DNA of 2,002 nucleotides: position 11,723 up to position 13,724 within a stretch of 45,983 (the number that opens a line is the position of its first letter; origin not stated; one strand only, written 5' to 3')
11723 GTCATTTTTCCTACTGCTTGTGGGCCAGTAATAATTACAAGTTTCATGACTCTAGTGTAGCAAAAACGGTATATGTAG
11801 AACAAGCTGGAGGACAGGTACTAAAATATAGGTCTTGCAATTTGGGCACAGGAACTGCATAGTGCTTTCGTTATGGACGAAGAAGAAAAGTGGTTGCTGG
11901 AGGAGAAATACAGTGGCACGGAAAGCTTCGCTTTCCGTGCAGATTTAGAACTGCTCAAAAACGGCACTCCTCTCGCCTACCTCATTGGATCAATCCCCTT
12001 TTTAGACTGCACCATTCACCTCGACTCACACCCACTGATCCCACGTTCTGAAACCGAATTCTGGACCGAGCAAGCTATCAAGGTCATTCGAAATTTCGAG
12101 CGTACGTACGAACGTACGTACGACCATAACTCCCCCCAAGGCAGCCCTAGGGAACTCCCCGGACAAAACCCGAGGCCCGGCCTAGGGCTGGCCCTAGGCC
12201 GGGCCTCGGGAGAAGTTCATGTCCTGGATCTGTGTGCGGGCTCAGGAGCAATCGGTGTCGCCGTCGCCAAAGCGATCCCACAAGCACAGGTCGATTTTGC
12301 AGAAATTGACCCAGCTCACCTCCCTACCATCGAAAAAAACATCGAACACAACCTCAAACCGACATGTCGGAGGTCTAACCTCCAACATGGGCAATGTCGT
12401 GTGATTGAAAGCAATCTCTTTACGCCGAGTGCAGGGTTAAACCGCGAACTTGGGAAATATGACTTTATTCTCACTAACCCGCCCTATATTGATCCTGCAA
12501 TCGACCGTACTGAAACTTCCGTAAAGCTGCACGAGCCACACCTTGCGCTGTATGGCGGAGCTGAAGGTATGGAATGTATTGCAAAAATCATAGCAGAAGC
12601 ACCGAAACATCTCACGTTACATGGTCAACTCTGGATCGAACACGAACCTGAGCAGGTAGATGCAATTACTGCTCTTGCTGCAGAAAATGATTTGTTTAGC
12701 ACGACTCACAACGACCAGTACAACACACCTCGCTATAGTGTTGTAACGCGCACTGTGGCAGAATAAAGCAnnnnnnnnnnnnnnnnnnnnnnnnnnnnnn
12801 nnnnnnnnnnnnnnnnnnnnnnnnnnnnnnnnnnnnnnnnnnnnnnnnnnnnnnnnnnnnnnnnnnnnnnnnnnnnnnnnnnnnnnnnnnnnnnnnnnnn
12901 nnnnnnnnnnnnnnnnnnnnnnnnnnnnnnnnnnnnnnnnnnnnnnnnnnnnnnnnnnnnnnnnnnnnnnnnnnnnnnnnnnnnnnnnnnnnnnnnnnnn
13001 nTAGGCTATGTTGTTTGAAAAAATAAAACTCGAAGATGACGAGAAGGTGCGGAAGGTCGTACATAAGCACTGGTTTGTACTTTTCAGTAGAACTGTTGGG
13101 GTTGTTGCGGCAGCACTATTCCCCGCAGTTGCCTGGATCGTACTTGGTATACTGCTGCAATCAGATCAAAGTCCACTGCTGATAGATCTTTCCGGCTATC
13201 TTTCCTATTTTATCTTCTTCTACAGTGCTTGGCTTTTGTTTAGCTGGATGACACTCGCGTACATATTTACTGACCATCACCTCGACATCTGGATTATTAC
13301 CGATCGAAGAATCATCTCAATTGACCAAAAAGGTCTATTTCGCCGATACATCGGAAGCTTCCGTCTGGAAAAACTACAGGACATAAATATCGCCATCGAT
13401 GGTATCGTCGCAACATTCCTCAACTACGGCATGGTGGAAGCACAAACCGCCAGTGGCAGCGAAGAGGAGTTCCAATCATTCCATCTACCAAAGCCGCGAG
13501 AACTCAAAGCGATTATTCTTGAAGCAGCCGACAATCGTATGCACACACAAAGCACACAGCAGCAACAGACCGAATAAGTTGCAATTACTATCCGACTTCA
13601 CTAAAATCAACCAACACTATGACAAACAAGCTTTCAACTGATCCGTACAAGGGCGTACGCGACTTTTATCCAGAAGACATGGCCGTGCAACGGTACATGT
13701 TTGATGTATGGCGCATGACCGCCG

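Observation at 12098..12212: In-frame ~105-nt palindromic insertion inside prmC (RPE-like): a CGTACG-based 22-mer plus a GC-rich 42-nt perfect palindrome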

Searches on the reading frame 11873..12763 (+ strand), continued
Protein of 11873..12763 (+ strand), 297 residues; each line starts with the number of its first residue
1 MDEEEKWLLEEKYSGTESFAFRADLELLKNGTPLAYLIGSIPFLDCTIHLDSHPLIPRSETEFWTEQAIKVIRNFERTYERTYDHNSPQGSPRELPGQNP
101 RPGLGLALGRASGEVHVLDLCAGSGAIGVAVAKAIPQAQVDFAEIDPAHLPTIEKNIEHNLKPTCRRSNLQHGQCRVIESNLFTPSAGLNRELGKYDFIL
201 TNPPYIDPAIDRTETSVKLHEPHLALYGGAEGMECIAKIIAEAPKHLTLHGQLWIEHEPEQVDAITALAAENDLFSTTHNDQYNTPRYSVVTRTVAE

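Call 71: search_protein_families(library=ncbifam, proteins=[L041:2-613:+], max_evalue=0.01)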
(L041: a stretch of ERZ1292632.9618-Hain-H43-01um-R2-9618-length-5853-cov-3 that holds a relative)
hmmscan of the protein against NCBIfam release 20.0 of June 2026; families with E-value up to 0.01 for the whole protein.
L041:2-613:+ (204 aa): 1 family
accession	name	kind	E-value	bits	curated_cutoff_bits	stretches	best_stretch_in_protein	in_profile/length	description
NF047646.1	REP_Tyr_transpos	equivalog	1.5e-10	41.2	80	1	44-133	36-133/146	REP-associated tyrosine transposase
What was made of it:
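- The only NCBIfam hit of that ORF is NF047646, REP-associated tyrosine transposase (call 71).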

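Call 84: search_protein_families(library=pfam, proteins=[L008:901-1731:+], max_evalue=0.01)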
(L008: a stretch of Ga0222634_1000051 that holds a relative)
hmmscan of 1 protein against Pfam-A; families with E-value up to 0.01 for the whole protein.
L008:901-1731:+ (277 aa): 1 family
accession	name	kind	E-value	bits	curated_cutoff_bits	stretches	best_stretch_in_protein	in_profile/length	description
PF01509.24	TruB_N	-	1.5e-18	68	27.3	1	39-170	11-134/149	TruB family pseudouridylate synthase (N terminal domain)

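Call 106: fold_search(model_id=the predicted structure, library=pdb)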
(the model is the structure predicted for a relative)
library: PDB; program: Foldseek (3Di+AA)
matches with E <= 10: 1939; with E <= 0.001: 1028
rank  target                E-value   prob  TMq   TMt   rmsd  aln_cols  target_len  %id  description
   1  2b3t_A                1.4e-15  1.00  0.68  0.73   5.3       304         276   22  Structure of complex between E. coli translation termination factor RF1 and the PrmC methyltransferase (released 2006-01-24)
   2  1vq1_A                3.4e-14  1.00  0.68  0.75   3.2       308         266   19  Crystal structure of N5-glutamine methyltransferase, HemK(EC 2.1.1.-) (TM0488) from Thermotoga maritima at 2.80 A reso (released 2005-02-01)
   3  1nv8_B                7.1e-14  1.00  0.69  0.76   3.4       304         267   20  N5-glutamine methyltransferase, HemK (released 2003-05-27)
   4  1vq1_B                7.1e-14  1.00  0.67  0.75   3.3       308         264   19  Crystal structure of N5-glutamine methyltransferase, HemK(EC 2.1.1.-) (TM0488) from Thermotoga maritima at 2.80 A reso (released 2005-02-01)
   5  1t43                  1.0e-13  1.00  0.68  0.73   3.7       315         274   20  Crystal Structure Analysis of E.coli Protein (N5)-Glutamine Methyltransferase (HemK) (released 2004-06-29)
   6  1sg9_A                1.2e-13  1.00  0.69  0.74   3.1       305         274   20  Crystal structure of Thermotoga maritima protein HEMK, an N5-glutamine methyltransferase (released 2004-08-17)
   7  1nv8_A                1.2e-12  1.00  0.69  0.75   3.4       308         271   20  N5-glutamine methyltransferase, HemK (released 2003-05-27)
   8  1nv9                  1.9e-12  1.00  0.67  0.75   3.6       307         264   20  HemK, apo structure (released 2003-05-27)
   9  9fl4_A                1.8e-09  1.00  0.51  0.75   4.5       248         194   17  compound 5b bound KMT9 crystal structure (released 2025-06-18)
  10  9fke_A                4.4e-09  1.00  0.49  0.70   4.9       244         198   18  SAH bound KMT9 crystal structure (released 2025-06-18)
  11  9l4q_A                4.6e-09  1.00  0.45  0.59   4.2       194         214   13  Crystal structure of the carbamoyl N-methyltransferase Asc-Orf2 complexed with SAH (released 2025-10-29)
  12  9l4q_B                6.3e-09  1.00  0.44  0.59   4.2       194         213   13  Crystal structure of the carbamoyl N-methyltransferase Asc-Orf2 complexed with SAH (released 2025-10-29)
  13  6h1d_A                7.6e-09  1.00  0.52  0.71   4.2       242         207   17  Crystal structure of C21orf127-TRMT112 in complex with SAH (released 2019-05-22)
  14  1tw2_A                7.6e-09  1.00  0.34  0.30   6.3       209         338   17  Crystal structure of Carminomycin-4-O-methyltransferase (DnrK) in complex with S-adenosyl-L-homocystein (SAH) and 4-me (released 2004-09-14)
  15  6kms_D                8.6e-09  1.00  0.52  0.72   4.3       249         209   16  Crystal structure of human N6amt1-Trm112 in complex with SAM (space group I422) (released 2019-09-18)
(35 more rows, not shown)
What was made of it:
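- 11873..12766 (+): prmC/hemK ORF (297 aa), the host gene. The AF2 model best matches 2b3t_A at E = 1.4e-15 (call 106).
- On PrmC/HemK (host gene): Foldseek's best hit is 2b3t_A (call 106).
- Checked: Its model best matches E. coli PrmC 2b3t (call 106).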

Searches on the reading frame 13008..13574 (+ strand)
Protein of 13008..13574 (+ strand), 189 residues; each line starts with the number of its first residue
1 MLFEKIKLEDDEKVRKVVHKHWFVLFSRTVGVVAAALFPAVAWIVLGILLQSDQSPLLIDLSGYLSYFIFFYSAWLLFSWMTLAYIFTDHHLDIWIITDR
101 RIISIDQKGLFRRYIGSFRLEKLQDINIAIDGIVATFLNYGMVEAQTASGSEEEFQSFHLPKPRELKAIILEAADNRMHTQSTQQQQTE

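Call 67: search_protein_families(library=pfam, proteins=[window:13008-13574:+], max_evalue=0.001)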
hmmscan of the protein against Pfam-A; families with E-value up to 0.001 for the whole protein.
window:13008-13574:+ (189 aa): 1 family
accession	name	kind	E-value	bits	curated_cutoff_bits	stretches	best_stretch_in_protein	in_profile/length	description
PF03703.20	bPH_2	-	0.00018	22.1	22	1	95-170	6-78/78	Bacterial PH domain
